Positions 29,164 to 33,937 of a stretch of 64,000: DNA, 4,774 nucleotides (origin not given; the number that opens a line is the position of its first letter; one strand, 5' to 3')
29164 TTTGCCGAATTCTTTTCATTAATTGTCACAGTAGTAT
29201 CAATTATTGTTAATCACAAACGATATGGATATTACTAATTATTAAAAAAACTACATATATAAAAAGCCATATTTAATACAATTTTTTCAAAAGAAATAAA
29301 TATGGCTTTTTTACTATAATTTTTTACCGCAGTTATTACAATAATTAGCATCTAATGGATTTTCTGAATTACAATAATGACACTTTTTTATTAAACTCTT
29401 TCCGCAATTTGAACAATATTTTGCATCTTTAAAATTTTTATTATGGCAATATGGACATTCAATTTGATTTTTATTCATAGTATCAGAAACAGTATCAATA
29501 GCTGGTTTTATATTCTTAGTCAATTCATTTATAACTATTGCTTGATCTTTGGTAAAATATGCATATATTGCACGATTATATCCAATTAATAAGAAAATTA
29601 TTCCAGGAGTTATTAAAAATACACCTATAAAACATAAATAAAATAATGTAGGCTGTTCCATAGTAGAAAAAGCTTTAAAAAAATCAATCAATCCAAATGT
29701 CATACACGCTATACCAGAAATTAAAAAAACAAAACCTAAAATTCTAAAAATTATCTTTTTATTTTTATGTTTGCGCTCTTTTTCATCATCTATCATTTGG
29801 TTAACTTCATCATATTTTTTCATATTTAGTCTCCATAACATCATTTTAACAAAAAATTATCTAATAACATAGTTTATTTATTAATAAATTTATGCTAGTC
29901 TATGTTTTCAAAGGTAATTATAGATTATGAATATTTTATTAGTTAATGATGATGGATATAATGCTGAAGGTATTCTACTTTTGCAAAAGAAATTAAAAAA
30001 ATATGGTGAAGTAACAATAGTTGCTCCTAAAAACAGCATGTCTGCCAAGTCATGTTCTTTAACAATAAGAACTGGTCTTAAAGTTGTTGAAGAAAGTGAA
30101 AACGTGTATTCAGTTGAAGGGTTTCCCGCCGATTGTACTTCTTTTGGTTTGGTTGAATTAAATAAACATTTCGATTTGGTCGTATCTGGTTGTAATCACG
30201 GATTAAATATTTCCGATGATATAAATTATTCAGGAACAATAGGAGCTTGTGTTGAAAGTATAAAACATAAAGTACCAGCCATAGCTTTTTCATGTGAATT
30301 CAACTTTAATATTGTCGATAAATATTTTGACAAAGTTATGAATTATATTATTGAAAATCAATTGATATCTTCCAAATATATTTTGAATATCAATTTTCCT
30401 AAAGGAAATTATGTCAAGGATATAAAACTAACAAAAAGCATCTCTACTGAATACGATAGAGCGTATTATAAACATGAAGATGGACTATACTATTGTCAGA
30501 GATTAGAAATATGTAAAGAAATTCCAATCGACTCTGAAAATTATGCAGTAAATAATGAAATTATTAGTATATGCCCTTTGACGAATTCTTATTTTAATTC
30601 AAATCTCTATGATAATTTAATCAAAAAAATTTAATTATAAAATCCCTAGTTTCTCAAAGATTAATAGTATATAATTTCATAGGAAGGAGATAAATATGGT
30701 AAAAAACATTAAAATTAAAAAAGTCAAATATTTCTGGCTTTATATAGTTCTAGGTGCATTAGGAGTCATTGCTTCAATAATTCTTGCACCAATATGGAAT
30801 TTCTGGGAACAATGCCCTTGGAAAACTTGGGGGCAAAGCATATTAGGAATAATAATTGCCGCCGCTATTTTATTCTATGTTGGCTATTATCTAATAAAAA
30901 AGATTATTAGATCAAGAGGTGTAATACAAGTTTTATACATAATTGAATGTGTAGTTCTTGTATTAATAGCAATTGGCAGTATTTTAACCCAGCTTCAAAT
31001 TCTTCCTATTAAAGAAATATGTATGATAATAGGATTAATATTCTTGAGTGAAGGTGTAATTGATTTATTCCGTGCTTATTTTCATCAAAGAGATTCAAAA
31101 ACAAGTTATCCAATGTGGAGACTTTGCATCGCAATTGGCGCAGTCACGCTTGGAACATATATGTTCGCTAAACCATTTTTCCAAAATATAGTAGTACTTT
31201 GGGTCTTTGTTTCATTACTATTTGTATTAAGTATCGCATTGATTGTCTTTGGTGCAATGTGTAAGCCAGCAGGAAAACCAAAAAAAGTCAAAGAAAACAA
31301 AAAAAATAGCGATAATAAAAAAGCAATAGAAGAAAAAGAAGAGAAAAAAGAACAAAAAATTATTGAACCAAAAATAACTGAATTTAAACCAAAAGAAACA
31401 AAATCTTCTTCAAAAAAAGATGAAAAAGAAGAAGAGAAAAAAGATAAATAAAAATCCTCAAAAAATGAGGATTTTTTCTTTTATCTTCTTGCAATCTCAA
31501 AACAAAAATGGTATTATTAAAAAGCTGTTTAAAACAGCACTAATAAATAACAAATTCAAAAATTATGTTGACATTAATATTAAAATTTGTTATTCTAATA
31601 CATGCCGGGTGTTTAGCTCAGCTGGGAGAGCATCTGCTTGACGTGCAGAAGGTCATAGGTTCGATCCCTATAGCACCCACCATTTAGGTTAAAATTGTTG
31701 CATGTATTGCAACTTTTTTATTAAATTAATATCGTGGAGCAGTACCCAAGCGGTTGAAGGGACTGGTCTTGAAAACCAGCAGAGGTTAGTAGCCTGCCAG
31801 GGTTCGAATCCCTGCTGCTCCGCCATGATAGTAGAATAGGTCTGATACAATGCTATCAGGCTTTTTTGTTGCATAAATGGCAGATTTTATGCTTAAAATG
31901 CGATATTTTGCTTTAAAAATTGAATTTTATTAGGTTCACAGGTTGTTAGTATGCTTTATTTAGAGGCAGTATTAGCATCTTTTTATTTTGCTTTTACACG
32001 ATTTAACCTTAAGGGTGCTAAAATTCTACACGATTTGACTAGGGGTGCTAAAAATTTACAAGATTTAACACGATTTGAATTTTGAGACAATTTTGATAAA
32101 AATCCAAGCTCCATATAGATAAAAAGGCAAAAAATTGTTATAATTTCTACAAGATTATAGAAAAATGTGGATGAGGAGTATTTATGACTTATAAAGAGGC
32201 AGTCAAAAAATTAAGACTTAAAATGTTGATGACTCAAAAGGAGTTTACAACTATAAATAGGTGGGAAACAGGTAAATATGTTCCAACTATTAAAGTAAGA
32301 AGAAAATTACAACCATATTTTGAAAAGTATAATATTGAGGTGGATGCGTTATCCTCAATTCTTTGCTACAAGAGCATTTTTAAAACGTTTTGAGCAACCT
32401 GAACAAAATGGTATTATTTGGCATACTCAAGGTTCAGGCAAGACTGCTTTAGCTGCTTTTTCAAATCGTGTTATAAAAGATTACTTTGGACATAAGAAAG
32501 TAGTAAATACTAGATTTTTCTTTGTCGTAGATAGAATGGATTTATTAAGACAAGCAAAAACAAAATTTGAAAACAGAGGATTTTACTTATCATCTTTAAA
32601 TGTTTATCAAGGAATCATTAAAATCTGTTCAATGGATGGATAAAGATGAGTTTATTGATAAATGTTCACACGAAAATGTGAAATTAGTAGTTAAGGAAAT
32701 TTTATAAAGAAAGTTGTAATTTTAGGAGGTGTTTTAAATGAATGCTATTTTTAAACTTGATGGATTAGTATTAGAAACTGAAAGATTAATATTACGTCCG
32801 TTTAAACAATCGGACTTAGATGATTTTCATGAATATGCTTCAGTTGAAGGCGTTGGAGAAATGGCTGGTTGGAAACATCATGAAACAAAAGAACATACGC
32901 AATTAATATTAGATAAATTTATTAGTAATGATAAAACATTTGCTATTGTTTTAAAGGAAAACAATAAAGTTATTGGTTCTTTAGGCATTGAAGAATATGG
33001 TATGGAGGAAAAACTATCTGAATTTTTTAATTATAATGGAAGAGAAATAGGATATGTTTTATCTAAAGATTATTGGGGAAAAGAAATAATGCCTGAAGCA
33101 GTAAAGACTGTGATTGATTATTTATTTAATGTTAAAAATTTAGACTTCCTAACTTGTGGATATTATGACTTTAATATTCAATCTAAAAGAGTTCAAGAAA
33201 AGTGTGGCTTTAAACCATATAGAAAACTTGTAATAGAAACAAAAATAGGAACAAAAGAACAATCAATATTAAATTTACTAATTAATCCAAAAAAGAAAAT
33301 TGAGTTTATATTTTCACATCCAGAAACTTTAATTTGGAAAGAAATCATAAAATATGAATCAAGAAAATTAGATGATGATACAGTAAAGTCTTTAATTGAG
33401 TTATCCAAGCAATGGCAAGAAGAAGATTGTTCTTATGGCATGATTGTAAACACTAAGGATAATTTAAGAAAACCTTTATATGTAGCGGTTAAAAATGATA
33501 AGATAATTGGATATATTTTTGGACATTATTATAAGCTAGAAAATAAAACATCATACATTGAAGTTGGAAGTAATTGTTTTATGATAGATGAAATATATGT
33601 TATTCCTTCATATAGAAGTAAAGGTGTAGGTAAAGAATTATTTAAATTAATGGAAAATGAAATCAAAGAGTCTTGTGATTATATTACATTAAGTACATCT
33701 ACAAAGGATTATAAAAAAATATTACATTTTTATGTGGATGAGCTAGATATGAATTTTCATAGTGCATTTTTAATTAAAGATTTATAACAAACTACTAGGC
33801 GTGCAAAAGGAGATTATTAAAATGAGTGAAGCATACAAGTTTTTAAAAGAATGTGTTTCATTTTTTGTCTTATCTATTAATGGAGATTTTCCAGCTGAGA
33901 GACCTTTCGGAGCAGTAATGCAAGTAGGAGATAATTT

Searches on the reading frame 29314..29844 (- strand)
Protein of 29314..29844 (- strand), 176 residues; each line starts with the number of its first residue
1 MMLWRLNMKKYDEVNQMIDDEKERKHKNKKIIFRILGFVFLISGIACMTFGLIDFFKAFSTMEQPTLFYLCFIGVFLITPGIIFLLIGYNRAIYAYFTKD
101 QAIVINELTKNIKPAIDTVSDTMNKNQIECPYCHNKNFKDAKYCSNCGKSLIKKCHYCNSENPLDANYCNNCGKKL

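Call 13: search_protein_families(library=pfam, proteins=[window:29314-29844:-])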
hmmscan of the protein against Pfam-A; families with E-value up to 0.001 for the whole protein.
window:29314-29844:- (176 aa): 5 families
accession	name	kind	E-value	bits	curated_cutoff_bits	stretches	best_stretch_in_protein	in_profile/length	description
PF13240.11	Zn_Ribbon_1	-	2.8e-10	40.1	25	2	154-176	1-23/23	zinc-ribbon domain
PF12773.13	DZR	-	1.3e-09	38.5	27.3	1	130-173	1-45/45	Double zinc ribbon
PF24463.1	DUF7577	-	5.1e-05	23.2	28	0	128-151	3-26/27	Domain of unknown function (DUF7577)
PF18912.6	DZR_2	-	0.00057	20.1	27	0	129-151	9-31/56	Double zinc ribbon domain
PF17032.10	Zn_ribbon_15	-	0.00093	20.4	28.9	0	62-148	15-73/73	zinc-ribbon family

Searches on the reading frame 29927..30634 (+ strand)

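Call 13: search_protein_families(library=pfam, proteins=[window:29927-30634:+])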
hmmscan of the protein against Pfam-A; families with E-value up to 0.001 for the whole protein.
window:29927-30634:+ (235 aa): 1 family
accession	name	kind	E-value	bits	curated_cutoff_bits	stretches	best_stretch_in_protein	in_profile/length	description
PF01975.23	SurE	-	9.6e-47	159.7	22.1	1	3-176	1-187/189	Survival protein SurE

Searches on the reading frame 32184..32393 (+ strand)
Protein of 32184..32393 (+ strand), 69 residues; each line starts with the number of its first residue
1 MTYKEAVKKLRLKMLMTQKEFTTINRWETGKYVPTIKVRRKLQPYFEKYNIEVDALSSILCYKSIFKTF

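Call 14: search_protein_families(library=pfam, proteins=[window:32184-32393:+])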
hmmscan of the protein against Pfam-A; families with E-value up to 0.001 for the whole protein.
window:32184-32393:+ (69 aa): 0 families

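Call 43: find_encoding_contigs(protein=window:32184-32390:+, flank=10000, max_places=10)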
Protein window:32184-32390:+ (69 aa): 24 contigs read that carry it; 10 places shown.
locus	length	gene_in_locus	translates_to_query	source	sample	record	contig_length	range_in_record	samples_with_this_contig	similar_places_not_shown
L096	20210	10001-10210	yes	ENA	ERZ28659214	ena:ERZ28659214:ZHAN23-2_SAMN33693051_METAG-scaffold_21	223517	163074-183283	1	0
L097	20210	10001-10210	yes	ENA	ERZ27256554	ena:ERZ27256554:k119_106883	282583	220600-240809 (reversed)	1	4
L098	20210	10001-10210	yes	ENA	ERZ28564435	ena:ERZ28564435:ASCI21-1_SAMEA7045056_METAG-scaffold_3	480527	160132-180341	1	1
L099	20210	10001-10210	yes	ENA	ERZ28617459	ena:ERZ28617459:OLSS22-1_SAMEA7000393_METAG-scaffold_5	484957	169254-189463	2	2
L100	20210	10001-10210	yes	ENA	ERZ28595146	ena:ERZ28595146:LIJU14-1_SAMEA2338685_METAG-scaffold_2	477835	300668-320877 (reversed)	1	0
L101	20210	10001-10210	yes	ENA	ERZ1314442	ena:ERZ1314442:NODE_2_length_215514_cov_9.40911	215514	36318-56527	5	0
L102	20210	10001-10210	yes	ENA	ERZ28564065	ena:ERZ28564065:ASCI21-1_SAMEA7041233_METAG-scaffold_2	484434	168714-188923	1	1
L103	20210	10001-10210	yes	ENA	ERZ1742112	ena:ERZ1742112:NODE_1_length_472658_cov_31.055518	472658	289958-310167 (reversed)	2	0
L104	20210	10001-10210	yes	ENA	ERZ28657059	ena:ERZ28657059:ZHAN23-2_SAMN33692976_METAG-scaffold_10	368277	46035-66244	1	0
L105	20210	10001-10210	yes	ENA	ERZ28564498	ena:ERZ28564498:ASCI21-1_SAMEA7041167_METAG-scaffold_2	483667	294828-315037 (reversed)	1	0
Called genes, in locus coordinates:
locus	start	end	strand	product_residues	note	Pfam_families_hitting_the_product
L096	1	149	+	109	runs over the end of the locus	-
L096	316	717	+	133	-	-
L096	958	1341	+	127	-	PF02659:Mntp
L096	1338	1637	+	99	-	PF02659:Mntp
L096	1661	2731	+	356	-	PF01699:Na_Ca_ex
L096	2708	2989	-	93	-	PF00126:HTH_1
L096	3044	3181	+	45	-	-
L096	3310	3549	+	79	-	-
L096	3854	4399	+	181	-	-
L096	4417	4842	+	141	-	PF03652:RuvX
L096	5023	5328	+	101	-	-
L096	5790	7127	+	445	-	PF01554:MatE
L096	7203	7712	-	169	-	PF24463:DUF7577 (faint), PF12773:DZR, PF13240:Zn_Ribbon_1 (weak)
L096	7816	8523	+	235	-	PF01975:SurE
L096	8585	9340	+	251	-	-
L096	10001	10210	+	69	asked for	-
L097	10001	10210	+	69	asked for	-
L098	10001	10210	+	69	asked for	-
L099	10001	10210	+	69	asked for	-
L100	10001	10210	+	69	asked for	-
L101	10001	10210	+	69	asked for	-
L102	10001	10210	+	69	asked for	-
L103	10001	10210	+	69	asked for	-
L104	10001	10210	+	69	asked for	-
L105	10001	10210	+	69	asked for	-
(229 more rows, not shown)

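Call 68: search_protein_families(library=padloc, proteins=[window:32184-32393:+], max_evalue=0.01)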
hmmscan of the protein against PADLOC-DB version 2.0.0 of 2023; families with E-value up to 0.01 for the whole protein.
window:32184-32393:+ (69 aa): 0 families

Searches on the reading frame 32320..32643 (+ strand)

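Call 14: search_protein_families(library=pfam, proteins=[window:32320-32643:+])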
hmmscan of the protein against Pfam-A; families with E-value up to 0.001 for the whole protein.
window:32320-32643:+ (107 aa): 2 families
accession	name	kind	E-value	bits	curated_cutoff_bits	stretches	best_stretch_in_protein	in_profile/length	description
PF18766.7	SWI2_SNF2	-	2.3e-16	60.5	26.7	1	13-87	2-72/221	SWI2/SNF2 ATPase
PF04851.21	ResIII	-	5.7e-13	49.5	22.5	1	9-86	4-76/164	Type III restriction enzyme, res subunit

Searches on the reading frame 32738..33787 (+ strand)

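Call 14: search_protein_families(library=pfam, proteins=[window:32738-33787:+])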
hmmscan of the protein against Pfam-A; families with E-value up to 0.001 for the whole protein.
window:32738-33787:+ (349 aa): 5 families
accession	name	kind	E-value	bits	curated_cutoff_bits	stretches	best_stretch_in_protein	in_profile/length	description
PF13302.13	Acetyltransf_3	-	5.4e-27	95.6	25.4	1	16-159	1-138/138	Acetyltransferase (GNAT) domain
PF00583.31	Acetyltransf_1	-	9e-21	74.8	20.7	2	226-332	12-111/116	Acetyltransferase (GNAT) family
PF13508.13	Acetyltransf_7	-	5.9e-10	39.8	27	1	247-332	5-77/84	Acetyltransferase (GNAT) domain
PF13673.13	Acetyltransf_10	-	2.1e-07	31.4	23.6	1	247-318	33-92/128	Acetyltransferase (GNAT) domain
PF13420.13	Acetyltransf_4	-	0.00048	20.6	24.3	0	20-162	2-138/155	Acetyltransferase (GNAT) domain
